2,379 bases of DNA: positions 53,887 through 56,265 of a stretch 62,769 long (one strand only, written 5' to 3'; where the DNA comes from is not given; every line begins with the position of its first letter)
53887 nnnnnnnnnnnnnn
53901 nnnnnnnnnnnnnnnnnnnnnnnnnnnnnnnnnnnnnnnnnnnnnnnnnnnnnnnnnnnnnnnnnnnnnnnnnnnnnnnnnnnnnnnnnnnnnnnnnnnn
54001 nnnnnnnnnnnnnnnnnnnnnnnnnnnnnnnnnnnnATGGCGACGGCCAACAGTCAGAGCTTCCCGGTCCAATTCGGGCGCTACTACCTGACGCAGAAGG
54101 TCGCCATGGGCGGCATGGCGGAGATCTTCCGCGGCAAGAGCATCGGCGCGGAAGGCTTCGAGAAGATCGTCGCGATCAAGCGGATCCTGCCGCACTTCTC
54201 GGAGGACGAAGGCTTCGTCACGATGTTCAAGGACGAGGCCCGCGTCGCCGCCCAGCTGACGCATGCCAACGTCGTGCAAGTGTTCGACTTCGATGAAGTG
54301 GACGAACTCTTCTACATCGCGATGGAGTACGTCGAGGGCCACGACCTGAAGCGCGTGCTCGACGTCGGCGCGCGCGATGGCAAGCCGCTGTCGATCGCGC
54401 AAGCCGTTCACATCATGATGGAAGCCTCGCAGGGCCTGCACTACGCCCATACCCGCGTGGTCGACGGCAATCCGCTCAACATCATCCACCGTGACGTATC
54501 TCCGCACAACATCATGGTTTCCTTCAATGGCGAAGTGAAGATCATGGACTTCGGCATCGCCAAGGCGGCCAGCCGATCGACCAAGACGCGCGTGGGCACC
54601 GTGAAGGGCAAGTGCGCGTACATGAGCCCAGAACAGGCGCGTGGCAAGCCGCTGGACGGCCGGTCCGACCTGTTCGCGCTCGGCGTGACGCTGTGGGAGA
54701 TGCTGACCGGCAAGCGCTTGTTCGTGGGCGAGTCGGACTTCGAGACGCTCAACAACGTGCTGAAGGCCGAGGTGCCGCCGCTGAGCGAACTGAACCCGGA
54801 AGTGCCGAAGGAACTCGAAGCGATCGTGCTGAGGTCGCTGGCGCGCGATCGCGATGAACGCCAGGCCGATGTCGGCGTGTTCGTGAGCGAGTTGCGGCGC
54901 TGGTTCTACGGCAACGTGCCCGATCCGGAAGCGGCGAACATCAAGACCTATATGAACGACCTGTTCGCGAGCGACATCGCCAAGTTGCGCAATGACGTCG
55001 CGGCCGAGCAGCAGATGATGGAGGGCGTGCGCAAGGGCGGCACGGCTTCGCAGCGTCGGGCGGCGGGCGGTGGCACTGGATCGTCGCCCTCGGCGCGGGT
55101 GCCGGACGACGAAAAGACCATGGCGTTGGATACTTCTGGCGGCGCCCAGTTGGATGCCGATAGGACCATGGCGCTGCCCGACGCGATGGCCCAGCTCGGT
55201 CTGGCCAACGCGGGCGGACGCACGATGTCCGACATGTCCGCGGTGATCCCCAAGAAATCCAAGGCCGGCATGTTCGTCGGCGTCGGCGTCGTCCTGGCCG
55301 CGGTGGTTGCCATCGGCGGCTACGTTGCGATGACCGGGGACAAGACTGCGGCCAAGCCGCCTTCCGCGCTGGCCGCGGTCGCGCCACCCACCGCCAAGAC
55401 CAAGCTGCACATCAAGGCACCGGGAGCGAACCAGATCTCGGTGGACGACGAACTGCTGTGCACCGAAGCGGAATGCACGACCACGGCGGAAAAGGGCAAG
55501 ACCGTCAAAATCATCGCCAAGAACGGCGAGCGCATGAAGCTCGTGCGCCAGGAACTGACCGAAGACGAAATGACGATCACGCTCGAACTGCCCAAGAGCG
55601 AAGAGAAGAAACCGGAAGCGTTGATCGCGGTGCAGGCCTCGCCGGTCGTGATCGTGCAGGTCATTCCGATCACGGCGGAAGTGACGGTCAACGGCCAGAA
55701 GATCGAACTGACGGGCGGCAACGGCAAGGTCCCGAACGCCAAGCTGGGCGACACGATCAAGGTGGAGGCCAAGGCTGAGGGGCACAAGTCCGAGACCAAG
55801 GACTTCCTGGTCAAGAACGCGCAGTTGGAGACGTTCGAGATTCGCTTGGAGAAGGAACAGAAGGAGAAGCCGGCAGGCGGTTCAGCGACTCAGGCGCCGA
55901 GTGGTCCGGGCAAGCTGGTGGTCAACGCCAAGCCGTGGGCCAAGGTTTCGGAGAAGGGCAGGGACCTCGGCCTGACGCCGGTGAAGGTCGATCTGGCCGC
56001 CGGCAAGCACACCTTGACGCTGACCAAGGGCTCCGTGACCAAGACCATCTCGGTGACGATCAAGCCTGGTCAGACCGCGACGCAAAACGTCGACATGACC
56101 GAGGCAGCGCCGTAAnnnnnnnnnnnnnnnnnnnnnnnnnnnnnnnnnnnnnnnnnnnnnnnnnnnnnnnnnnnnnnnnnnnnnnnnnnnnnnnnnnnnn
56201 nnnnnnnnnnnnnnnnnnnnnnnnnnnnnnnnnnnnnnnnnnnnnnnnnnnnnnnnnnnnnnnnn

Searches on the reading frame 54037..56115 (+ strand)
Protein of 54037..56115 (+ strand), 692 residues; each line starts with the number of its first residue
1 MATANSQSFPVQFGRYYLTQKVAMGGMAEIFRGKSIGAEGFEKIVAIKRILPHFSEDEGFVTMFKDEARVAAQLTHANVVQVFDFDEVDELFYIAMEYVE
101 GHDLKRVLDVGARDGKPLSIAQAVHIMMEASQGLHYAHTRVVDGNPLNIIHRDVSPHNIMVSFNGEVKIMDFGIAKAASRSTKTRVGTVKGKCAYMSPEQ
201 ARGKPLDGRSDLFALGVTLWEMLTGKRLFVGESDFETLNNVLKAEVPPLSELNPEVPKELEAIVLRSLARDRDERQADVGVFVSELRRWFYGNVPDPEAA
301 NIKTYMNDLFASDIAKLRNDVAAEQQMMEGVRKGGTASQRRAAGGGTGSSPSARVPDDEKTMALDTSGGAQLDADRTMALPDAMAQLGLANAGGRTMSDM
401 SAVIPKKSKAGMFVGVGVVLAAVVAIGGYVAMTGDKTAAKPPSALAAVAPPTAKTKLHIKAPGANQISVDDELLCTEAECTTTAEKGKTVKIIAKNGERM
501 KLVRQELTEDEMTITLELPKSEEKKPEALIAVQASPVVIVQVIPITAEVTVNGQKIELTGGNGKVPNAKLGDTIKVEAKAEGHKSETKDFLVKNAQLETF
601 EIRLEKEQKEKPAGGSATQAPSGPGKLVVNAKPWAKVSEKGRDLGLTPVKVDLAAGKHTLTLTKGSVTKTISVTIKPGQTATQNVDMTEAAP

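Call 48: search_protein_families(library=pfam, proteins=[window:54037-56115:+], max_evalue=0.01)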
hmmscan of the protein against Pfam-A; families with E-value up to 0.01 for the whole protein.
window:54037-56115:+ (692 aa): 5 families
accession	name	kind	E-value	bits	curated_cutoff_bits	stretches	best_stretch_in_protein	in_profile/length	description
PF00069.31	Pkinase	-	1e-38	133.7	31.7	1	20-275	5-251/263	Protein kinase domain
PF07714.23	PK_Tyr_Ser-Thr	-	3.2e-32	112.3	23.1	1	19-276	4-249/258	Protein tyrosine and serine/threonine kinase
PF08308.17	PEGA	-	0.00026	21.3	20.8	1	635-685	13-65/71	PEGA domain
PF01636.29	APH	-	0.0011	19.2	23.2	0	146-175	167-197/239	Phosphotransferase enzyme family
PF17667.7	Pkinase_fungal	-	0.0016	17.7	24.1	1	115-202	276-366/387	Fungal protein kinase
